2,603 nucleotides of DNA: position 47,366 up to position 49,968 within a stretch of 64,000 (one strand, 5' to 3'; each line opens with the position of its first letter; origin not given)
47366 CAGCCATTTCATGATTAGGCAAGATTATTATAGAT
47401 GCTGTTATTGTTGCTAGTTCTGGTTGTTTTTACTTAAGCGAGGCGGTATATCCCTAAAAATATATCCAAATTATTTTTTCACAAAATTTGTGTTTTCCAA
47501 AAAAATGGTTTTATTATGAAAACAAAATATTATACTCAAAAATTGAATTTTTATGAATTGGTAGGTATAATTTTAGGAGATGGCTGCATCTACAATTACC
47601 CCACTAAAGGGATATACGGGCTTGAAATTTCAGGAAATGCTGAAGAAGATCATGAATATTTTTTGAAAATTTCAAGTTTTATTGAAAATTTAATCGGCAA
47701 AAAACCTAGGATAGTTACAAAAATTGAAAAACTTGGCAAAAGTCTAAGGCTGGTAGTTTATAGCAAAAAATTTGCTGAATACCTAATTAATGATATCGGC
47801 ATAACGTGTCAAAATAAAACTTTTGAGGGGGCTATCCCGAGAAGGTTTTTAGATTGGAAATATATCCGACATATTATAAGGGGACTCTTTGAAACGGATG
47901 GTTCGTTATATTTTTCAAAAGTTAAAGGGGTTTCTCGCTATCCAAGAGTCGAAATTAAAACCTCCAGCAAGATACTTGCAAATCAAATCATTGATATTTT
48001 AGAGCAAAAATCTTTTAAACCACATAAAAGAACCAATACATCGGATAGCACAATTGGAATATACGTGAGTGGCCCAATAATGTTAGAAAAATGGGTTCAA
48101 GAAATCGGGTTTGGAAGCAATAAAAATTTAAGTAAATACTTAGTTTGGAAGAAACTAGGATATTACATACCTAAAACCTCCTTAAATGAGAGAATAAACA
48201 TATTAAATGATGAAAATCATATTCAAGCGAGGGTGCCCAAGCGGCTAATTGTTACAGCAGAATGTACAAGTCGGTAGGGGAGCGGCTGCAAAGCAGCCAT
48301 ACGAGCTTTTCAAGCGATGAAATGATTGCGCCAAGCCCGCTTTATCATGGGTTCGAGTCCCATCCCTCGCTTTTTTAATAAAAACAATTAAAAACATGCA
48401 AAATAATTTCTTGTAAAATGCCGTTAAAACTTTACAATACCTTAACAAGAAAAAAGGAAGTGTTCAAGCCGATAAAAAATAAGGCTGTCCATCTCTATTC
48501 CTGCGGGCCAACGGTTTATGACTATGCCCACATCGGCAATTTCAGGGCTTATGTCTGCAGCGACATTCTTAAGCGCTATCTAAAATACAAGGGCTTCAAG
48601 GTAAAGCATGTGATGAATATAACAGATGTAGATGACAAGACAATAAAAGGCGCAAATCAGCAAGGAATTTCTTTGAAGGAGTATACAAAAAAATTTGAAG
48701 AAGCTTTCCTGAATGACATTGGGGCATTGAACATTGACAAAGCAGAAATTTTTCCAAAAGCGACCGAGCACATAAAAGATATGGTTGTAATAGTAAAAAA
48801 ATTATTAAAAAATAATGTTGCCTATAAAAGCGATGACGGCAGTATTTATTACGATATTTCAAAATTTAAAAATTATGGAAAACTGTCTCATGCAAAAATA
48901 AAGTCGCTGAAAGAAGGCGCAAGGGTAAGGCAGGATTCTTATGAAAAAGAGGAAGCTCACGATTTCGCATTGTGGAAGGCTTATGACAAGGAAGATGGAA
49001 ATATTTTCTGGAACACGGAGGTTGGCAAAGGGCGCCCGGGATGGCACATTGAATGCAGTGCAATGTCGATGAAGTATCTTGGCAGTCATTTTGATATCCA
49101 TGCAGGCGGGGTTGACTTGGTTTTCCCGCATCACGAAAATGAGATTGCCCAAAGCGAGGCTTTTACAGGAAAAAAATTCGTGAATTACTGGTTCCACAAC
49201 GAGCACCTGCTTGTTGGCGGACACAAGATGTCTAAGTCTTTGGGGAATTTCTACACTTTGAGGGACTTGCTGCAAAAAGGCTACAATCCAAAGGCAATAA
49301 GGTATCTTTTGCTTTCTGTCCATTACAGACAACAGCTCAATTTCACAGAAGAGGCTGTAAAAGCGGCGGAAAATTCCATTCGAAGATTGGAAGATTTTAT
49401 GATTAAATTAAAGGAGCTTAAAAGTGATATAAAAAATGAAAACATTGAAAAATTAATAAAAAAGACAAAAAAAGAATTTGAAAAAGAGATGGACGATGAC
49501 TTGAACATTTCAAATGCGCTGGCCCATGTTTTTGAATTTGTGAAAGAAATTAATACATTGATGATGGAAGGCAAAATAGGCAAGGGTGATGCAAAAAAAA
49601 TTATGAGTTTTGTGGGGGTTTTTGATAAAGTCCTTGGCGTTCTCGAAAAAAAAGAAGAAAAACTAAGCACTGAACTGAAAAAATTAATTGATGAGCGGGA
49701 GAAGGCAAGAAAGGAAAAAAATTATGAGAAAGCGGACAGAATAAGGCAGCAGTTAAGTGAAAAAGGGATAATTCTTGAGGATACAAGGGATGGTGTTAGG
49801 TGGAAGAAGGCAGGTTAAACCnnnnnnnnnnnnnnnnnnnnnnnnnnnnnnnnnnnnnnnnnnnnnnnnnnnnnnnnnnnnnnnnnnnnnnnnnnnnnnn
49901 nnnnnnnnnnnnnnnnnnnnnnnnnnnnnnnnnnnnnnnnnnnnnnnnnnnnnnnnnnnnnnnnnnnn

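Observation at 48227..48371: tRNA-Cys(GCA) with two introns, one in the D-loop, directly upstream of cysS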

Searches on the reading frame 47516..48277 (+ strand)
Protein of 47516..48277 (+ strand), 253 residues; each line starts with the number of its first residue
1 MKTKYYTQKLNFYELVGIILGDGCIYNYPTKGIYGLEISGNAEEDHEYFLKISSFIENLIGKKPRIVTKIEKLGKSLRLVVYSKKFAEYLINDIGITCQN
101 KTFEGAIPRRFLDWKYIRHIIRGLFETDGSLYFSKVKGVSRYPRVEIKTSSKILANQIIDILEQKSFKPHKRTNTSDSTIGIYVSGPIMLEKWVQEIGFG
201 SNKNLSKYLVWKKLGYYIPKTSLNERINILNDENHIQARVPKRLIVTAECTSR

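Call 8: search_protein_families(library=pfam, proteins=[window:47516-48277:+])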
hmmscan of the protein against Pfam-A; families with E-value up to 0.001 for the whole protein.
window:47516-48277:+ (253 aa): 2 families
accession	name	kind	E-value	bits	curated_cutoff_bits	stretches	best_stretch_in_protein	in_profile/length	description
PF14528.11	LAGLIDADG_3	-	9.7e-07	29.4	22.5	1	117-174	3-55/82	LAGLIDADG-like domain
PF03161.18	LAGLIDADG_2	-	0.00027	21.4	25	0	15-79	4-68/168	LAGLIDADG DNA endonuclease family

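Call 29: find_homologous_proteins(query=window:47516-48274:+, max_evalue=0.00001)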
Query window:47516-48274:+ (253 aa): 88 proteins with E <= 0.00001 among 378 candidates.
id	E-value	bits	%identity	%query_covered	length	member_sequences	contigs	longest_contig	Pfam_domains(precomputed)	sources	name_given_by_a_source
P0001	6.0e-165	565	100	100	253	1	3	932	PF14528.12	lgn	-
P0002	2.4e-126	438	79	98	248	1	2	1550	PF14528.12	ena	-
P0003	2.9e-125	435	84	92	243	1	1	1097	PF14528.12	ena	-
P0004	1.4e-124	433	79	96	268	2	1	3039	-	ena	-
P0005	7.3e-124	430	80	96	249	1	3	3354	PF03161.19,PF14528.12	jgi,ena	-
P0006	4.3e-123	428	79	96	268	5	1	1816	-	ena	-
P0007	2.1e-121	422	77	98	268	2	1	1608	PF03161.19,PF14528.12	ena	-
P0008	2.1e-118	412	76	93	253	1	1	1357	PF14528.12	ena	-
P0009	2.0e-109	383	73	91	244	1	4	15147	PF14528.12,PF14527.12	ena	-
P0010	6.7e-109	381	79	84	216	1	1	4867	PF03161.19,PF14528.12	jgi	-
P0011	9.0e-97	342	63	98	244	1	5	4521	PF14528.12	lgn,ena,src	-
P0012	1.2e-89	318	61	92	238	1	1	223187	PF14528.12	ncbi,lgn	-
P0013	5.6e-88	313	61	93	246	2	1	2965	PF03161.19,PF14528.12,PF14527.12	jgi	-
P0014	6.3e-88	313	63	88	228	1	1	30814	PF14528.12,PF14527.12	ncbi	-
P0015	6.9e-86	306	60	91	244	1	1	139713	PF14528.12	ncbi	-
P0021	9.7e-80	286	55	93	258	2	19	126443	PF03161.19,PF14528.12,PF14527.12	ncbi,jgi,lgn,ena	jgi:hypothetical protein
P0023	7.1e-79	283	58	90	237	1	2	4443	PF14528.12,PF14527.12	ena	-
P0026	1.3e-78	282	57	88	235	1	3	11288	PF03161.19,PF14528.12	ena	-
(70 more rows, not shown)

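Call 31: find_encoding_contigs(protein=P0002, flank=1500, max_places=2)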
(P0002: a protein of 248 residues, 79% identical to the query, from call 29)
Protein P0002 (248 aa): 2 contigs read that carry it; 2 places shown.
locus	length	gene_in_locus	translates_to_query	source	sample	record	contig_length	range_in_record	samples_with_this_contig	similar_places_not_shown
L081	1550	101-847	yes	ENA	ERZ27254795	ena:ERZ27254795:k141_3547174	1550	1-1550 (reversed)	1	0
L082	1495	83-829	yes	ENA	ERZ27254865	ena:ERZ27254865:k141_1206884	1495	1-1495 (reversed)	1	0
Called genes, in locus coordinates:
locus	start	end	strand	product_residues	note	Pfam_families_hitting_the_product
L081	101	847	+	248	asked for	PF14528:LAGLIDADG_3 (weak)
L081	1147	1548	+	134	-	?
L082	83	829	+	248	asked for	PF14528:LAGLIDADG_3 (weak)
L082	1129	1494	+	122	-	?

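Call 32: find_encoding_contigs(protein=P0011, flank=1500, max_places=2)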
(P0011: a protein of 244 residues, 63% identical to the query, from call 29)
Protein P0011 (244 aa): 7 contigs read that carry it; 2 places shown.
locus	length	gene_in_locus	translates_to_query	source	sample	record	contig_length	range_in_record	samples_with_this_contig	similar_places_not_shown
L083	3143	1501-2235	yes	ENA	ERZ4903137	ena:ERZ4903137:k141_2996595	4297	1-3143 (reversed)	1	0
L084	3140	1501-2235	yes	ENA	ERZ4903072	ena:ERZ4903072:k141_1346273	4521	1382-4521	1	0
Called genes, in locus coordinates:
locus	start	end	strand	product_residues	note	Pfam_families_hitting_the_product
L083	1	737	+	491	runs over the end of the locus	PF00696:AA_kinase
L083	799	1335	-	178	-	PF00252:Ribosomal_L16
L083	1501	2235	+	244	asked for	PF14528:LAGLIDADG_3 (weak)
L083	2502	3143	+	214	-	?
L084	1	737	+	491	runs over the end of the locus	PF00696:AA_kinase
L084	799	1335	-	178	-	PF00252:Ribosomal_L16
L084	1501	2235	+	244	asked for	PF14528:LAGLIDADG_3 (weak)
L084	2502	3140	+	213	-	?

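Call 33: find_encoding_contigs(protein=P0009, flank=1500, max_places=2)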
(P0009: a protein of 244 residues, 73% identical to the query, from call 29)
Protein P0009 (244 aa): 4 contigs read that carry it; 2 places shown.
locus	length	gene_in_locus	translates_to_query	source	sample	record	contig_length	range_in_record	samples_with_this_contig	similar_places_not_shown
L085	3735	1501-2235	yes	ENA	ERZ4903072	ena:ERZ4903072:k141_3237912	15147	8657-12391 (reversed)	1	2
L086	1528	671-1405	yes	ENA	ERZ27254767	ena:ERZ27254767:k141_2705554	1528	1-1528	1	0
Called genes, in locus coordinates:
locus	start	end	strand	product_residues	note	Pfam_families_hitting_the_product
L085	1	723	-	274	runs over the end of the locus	PF02110:HK, PF01256:Carb_kinase, PF08543:Phos_pyr_kin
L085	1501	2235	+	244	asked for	PF14527:LAGLIDADG_WhiA (faint), PF14528:LAGLIDADG_3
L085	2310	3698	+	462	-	PF01406:tRNA-synt_1e, PF01921:tRNA-synt_1f (faint), PF09334:tRNA-synt_1g (weak), PF09190:DALR_2, PF23493:CysS_C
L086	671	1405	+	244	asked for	PF14527:LAGLIDADG_WhiA (faint), PF14528:LAGLIDADG_3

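Call 34: find_encoding_contigs(protein=P0004, flank=1500, max_places=2)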
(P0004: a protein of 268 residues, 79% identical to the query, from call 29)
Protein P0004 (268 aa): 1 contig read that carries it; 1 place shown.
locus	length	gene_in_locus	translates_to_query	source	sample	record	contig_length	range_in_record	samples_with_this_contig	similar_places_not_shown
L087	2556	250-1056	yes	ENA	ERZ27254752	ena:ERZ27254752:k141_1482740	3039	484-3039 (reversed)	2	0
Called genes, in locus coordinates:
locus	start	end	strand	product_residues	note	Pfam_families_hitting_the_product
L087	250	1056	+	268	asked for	-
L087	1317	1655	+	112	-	-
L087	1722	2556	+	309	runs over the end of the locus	PF00291:PALP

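Call 48: find_encoding_contigs(protein=P0021, flank=1500, max_places=2)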
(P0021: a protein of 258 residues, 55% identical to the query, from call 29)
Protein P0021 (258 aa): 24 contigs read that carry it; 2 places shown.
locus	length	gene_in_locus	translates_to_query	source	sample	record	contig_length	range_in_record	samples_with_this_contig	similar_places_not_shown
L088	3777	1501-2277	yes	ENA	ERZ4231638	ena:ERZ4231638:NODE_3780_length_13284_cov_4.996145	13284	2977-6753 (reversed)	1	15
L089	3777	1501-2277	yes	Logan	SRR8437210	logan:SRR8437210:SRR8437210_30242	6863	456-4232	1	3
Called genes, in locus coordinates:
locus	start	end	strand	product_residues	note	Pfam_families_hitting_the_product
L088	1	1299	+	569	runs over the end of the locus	PF13510:Fer2_4, PF12837:Fer4_6 (faint), PF10588:NADH-G_4Fe-4S_3, PF13459:Fer4_15 (faint), PF12838:Fer4_7 (weak), PF00037:Fer4 (weak), PF02906:Fe_hyd_lg_C, PF02256:Fe_hyd_SSU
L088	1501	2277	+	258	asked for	PF14528:LAGLIDADG_3 (faint), PF03161:LAGLIDADG_2 (weak), PF14527:LAGLIDADG_WhiA (faint)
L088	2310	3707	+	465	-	PF01921:tRNA-synt_1f (faint), PF01406:tRNA-synt_1e, PF09334:tRNA-synt_1g, PF00133:tRNA-synt_1 (weak), PF09190:DALR_2, PF23493:CysS_C (weak)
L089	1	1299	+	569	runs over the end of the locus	PF13510:Fer2_4, PF12837:Fer4_6 (faint), PF10588:NADH-G_4Fe-4S_3, PF13459:Fer4_15 (faint), PF12838:Fer4_7 (weak), PF00037:Fer4 (weak), PF02906:Fe_hyd_lg_C, PF02256:Fe_hyd_SSU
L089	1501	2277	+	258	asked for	PF14528:LAGLIDADG_3 (faint), PF03161:LAGLIDADG_2 (weak), PF14527:LAGLIDADG_WhiA (faint)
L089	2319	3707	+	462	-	PF01406:tRNA-synt_1e, PF01921:tRNA-synt_1f (faint), PF09334:tRNA-synt_1g, PF00133:tRNA-synt_1 (weak), PF09190:DALR_2, PF23493:CysS_C (weak)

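Call 49: find_encoding_contigs(protein=P0023, flank=1500, max_places=1)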
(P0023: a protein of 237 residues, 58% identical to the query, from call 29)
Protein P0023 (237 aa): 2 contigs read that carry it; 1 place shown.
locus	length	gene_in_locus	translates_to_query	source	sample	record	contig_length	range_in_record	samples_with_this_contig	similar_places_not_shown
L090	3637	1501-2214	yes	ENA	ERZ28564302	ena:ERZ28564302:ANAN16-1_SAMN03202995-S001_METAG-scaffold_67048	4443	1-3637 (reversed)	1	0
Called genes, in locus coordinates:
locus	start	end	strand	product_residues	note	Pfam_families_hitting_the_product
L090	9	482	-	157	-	PF00056:Ldh_1_N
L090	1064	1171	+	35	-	-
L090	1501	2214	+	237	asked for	PF14527:LAGLIDADG_WhiA (faint), PF14528:LAGLIDADG_3 (weak)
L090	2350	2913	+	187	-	PF00132:Hexapep (weak)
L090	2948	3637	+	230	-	?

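Call 50: find_encoding_contigs(protein=P0026, flank=1500, max_places=1)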
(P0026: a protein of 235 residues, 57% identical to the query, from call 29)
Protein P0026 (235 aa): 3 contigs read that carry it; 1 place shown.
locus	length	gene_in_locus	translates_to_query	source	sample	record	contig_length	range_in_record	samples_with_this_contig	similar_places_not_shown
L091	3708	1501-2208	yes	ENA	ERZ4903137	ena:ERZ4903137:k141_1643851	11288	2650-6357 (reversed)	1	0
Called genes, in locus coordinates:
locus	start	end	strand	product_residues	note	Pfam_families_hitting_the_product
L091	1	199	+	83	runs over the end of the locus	PF01022:HTH_5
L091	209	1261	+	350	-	PF01758:SBF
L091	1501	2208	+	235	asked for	PF03161:LAGLIDADG_2 (weak), PF14528:LAGLIDADG_3 (weak)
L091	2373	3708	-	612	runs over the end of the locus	PF13828:DUF4190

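Call 59: search_solved_structures(query=window:47516-48274:+, max_evalue=0.01)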
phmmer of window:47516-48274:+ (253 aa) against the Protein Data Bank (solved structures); distinct sequences matched with E-value up to 0.01: 0.

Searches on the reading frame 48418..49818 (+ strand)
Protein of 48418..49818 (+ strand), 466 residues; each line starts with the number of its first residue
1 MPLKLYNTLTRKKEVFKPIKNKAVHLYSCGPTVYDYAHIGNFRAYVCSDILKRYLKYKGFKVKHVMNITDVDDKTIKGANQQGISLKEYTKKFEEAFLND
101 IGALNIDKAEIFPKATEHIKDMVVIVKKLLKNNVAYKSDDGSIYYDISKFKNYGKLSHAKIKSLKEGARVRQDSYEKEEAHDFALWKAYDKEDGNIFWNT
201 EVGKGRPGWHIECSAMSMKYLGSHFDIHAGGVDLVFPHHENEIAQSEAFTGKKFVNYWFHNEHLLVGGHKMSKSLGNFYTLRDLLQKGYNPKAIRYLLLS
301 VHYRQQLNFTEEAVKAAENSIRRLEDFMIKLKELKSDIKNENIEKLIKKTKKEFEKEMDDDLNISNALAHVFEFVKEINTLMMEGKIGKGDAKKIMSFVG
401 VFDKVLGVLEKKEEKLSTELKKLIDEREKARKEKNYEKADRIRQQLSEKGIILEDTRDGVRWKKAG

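Call 8: search_protein_families(library=pfam, proteins=[window:48418-49818:+])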
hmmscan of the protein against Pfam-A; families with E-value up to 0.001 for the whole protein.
window:48418-49818:+ (466 aa): 6 families
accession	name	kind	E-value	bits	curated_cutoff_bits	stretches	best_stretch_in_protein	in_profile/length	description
PF01406.26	tRNA-synt_1e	-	7e-119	397.1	27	1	16-318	2-300/301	tRNA synthetases class I (C) catalytic domain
PF09334.17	tRNA-synt_1g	-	5.5e-14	52.2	20.1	2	35-147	12-124/391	tRNA synthetases class I (M)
PF09190.17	DALR_2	-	5.2e-11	43.4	22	1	353-409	1-56/57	DALR domain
PF01921.24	tRNA-synt_1f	-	8e-10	38.6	27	1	200-332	213-344/360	tRNA synthetases class I (K)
PF23493.1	CysS_C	-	7.6e-07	29.6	23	1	415-462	3-50/51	Cysteinyl-tRNA ligase anticodon binding domain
PF00133.28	tRNA-synt_1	-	6.1e-05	22.4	22.7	0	226-309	330-413/414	tRNA synthetases class I (I, L, M and V)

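Call 14: find_related_loci(query=window:48418-49818:+, collection=genome_contigs, flank=3000)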
Query window:48418-49818:+ (466 aa) in genome_contigs; peptide patterns used: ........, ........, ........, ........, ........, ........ (x = any residue, [..] = any of these).
599 stretches matched a pattern (row limit reached: there are more); 379 encode a relative of the query (tblastn E <= 1e-3); the best 80 are kept; 80 distinct loci.
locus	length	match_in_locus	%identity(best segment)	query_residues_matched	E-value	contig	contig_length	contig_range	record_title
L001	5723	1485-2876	84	1-464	0e+0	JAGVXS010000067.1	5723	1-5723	Candidatus Woesearchaeota archaeon isolate RIFCSPHIGHO2_02_FULL_40_54 rifcsphigho2_02_scaffold_36237, whole genome shotg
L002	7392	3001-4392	78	1-465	0e+0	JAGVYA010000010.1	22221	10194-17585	Candidatus Woesearchaeota archaeon isolate RIFCSPLOWO2_01_FULL_35_20 rifcsplowo2_01_scaffold_15483, whole genome shotgun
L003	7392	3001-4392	76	1-464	0e+0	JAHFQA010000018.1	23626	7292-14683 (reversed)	MAG: Candidatus Woesearchaeota archaeon isolate nzgw54 NODE_596_length_23627_cov_5.556369, whole genome shotgun sequence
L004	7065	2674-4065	78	1-464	0e+0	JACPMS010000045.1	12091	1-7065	MAG: Candidatus Woesearchaeota archaeon isolate NC_groundwater_555_Ag_S-0.1um_38_11 S35_SO-1_scaffold_248410, whole geno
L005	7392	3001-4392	73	1-464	0e+0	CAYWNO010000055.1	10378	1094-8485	MAG TPA_asm: uncultured Methanosarcinales archaeon isolate SRP178908_co1_9 genome assembly, contig: NODE_4818_length_103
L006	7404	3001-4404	73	1-463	0e+0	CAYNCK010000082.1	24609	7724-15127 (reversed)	MAG TPA_asm: uncultured Methanosarcinales archaeon isolate binchicken_co203_103 genome assembly, contig: k141_1730527, w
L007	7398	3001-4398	72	1-465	0e+0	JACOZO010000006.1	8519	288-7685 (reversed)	MAG: Candidatus Woesearchaeota archaeon isolate NC_groundwater_207_Ag_S-0.1um_44_9 S4_GD2017_2_S1_scaffold_9320, whole g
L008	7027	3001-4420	77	1-464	0e+0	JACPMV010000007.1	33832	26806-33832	MAG: Candidatus Woesearchaeota archaeon isolate NC_groundwater_558_Ag_S-0.1um_40_20 S35_SO-1_scaffold_4225, whole genome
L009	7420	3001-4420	77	1-463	0e+0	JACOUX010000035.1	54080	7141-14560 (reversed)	MAG: Candidatus Woesearchaeota archaeon isolate NC_groundwater_84_Ag_S-0.1um_40_33 S35_SO-1_scaffold_198310, whole genom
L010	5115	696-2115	76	1-464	0e+0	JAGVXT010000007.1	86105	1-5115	Candidatus Woesearchaeota archaeon isolate RIFCSPLOWO2_01_FULL_38_40 rifcsplowo2_01_scaffold_2876, whole genome shotgun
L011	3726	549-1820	78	41-464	0e+0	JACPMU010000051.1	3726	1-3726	MAG: Candidatus Woesearchaeota archaeon isolate NC_groundwater_557_Ag_S-0.1um_39_8 S35_SO-1_scaffold_218277, whole genom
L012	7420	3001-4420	75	1-465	0e+0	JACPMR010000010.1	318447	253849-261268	MAG: Candidatus Woesearchaeota archaeon isolate NC_groundwater_554_Ag_S-0.1um_37_18 S35_SO-1_scaffold_127608, whole geno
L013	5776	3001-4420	72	1-464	0e+0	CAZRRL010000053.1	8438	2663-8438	MAG TPA_asm: uncultured Methanosarcinales archaeon isolate binchicken_co251_826 genome assembly, contig: NODE_12047_leng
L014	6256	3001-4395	75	1-465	0e+0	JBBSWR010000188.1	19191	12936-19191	MAG: Nanoarchaeota archaeon isolate H43-bin135_1 H43_bin135_1_000000000188, whole genome shotgun sequence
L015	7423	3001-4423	76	1-465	0e+0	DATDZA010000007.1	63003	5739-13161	MAG TPA_asm: Candidatus Nanoarchaeia archaeon isolate SMAG_U8179 k141_655467, whole genome shotgun sequence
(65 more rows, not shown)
